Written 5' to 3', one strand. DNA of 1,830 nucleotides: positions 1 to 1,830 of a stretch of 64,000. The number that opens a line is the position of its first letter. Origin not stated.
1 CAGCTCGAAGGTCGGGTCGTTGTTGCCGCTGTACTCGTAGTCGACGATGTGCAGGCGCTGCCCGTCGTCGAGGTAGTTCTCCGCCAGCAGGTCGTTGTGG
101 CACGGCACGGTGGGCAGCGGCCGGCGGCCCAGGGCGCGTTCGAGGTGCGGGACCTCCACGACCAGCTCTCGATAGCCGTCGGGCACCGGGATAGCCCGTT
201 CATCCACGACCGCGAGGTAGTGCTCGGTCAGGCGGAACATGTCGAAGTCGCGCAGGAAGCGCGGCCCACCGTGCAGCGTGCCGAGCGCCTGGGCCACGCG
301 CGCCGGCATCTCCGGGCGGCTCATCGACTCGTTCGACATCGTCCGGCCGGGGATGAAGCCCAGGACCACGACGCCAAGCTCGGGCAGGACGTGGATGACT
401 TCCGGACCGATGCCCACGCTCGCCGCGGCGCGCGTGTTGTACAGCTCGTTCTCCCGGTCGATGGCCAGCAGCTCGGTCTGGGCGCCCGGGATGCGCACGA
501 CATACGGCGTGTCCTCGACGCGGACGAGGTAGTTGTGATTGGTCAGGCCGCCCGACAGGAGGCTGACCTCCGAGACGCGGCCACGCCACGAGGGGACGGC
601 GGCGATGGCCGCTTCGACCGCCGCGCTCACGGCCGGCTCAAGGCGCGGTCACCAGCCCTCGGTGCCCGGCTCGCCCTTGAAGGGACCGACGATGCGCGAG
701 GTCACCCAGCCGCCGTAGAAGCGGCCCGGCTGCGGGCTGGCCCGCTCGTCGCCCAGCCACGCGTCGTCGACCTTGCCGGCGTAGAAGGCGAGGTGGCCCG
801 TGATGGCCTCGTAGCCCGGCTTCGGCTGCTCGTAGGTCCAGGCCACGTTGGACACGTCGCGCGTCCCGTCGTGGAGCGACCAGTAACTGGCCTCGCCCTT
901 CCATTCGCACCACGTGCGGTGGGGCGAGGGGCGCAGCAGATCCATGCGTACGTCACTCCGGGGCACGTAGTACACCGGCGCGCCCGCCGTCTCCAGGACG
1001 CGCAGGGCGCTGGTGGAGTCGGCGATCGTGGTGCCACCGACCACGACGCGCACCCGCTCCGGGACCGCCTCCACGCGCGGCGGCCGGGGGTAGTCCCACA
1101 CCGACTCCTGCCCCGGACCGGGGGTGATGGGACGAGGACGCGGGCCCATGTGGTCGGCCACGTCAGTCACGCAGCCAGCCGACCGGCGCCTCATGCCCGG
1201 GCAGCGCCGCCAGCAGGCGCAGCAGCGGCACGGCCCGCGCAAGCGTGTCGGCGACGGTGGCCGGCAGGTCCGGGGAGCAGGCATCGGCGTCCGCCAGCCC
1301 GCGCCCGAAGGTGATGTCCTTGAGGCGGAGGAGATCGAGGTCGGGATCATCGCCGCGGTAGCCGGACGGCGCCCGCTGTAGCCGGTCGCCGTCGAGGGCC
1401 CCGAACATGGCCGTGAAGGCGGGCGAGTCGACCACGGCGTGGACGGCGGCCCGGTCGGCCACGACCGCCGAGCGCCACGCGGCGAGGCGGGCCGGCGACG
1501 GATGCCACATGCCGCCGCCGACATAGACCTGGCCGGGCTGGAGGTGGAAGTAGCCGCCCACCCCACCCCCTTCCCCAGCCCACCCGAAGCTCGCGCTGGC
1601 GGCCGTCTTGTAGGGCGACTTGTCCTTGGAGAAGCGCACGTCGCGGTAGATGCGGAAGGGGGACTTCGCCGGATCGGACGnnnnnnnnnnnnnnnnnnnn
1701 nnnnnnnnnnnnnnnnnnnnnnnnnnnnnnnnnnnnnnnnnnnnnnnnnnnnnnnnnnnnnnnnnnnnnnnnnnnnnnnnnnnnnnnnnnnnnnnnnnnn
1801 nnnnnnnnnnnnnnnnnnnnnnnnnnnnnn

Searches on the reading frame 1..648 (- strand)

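Call 73: search_protein_families(library=pfam, max_evalue=0.00001, proteins=[window:1-648:-])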
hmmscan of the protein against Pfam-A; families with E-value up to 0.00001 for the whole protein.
window:1-648:- (216 aa): 2 families
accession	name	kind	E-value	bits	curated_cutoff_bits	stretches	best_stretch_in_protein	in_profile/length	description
PF01633.27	Choline_kinase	-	4e-19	69.5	29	1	28-216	1-200/300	Choline/ethanolamine kinase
PF01636.29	APH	-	1.7e-16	61.2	23.2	1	28-216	2-206/239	Phosphotransferase enzyme family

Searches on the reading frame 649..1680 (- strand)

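Call 73: search_protein_families(library=pfam, max_evalue=0.00001, proteins=[window:649-1680:-])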
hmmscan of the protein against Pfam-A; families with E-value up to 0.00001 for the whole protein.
window:649-1680:- (343 aa): 1 family
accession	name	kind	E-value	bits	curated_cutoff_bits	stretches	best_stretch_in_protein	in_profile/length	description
PF04248.19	NTP_transf_9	-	1.5e-35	121.3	22.1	1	210-301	1-92/93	Domain of unknown function (DUF427)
